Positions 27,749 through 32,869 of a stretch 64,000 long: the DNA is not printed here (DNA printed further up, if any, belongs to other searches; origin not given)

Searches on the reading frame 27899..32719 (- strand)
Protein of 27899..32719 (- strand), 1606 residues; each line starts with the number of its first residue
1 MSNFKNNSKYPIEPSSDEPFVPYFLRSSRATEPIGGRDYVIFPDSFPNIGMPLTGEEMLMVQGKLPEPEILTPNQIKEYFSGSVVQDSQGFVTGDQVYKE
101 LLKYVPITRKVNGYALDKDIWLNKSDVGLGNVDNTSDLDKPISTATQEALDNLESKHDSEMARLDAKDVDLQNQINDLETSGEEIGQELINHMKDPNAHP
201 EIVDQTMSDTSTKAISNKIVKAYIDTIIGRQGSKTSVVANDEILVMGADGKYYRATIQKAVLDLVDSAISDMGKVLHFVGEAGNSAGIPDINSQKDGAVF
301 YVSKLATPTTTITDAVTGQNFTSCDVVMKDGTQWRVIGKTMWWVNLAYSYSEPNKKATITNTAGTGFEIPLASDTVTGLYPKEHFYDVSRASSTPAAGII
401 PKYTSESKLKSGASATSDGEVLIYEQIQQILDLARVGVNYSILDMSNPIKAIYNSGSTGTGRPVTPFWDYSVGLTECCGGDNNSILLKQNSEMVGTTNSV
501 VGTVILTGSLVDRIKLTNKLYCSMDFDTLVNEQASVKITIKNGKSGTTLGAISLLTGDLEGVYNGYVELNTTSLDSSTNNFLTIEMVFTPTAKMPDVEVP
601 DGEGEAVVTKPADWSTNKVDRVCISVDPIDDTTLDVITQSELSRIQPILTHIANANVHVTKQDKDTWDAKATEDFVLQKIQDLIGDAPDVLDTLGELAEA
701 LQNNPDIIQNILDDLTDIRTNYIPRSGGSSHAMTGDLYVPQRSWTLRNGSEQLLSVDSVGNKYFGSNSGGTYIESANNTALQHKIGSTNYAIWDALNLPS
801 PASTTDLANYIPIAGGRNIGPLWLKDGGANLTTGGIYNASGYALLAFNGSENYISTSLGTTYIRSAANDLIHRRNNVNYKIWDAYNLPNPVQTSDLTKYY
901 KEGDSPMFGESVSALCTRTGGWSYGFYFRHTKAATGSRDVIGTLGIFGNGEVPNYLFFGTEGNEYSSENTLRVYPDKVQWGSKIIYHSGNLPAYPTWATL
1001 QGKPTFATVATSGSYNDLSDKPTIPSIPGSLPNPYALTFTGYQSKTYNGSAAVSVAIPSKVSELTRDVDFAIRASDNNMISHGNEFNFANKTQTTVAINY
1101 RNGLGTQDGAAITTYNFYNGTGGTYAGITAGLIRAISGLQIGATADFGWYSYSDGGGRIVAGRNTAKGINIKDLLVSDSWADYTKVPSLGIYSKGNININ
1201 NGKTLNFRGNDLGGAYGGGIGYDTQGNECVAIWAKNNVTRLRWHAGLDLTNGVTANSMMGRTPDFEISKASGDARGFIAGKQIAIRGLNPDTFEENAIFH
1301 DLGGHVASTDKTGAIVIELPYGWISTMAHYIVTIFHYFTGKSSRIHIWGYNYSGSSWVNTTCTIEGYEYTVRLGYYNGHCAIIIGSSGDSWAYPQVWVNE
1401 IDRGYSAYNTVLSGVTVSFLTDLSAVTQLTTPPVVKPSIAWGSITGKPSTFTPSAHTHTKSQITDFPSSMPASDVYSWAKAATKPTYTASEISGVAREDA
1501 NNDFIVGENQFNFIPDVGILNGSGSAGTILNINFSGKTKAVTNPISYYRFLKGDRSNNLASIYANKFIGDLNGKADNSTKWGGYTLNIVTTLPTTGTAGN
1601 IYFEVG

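Call 47: search_protein_families(library=pfam, proteins=[window:27899-32719:-], max_evalue=0.001)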
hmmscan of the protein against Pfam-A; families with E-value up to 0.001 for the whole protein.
window:27899-32719:- (1606 aa): 0 families

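Call 49: search_solved_structures(query=window:27899-32719:-, max_evalue=0.01)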
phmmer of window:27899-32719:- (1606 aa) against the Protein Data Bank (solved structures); distinct sequences matched with E-value up to 0.01: 1.
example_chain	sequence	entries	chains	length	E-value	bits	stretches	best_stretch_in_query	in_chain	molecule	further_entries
9d93_La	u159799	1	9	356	5.6e-08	34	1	1428-1468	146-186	Tail collar fibers, gp4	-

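Call 50: search_protein_families(library=phrogs, proteins=[window:27899-32719:-])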
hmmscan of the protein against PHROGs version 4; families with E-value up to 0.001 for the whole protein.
window:27899-32719:- (1606 aa): 24 families
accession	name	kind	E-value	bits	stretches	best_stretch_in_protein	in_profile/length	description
phrog_7449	-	unknown function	1.2e-10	40.8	1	97-152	413-470/1714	-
phrog_35419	-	tail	1.3e-10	42.1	1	122-152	72-102/414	tail fiber protein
phrog_8078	-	head and packaging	6.1e-10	38.6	1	101-158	437-496/1392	virion structural protein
phrog_8780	-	tail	7.4e-10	38.6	1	109-152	415-456/755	minor tail protein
phrog_31472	-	unknown function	1e-09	39.3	2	1413-1494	72-154/359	-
phrog_1197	-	tail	1.8e-09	38.2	1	650-707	169-226/715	tail protein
phrog_30593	-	unknown function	6.5e-09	36.5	1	111-151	95-134/322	-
phrog_5207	-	unknown function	2.4e-08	33.9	1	121-153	468-500/689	-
phrog_24819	-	unknown function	2.5e-07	30.2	1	101-170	45-118/823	-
phrog_7032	-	tail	3.1e-07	29.9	1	664-716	269-322/866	tail fiber protein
phrog_7557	-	head and packaging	8.5e-07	28.1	1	110-155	633-678/1221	virion structural protein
phrog_2631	-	tail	8.8e-07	28.9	1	669-715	370-416/644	tail fiber protein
phrog_23820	-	tail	1.8e-06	29.1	1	676-715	105-144/221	tail fiber protein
phrog_4757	-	unknown function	2.1e-06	28.2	1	650-715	82-137/359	-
phrog_24919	-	tail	2.4e-06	27.7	1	120-153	112-145/402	tail fiber protein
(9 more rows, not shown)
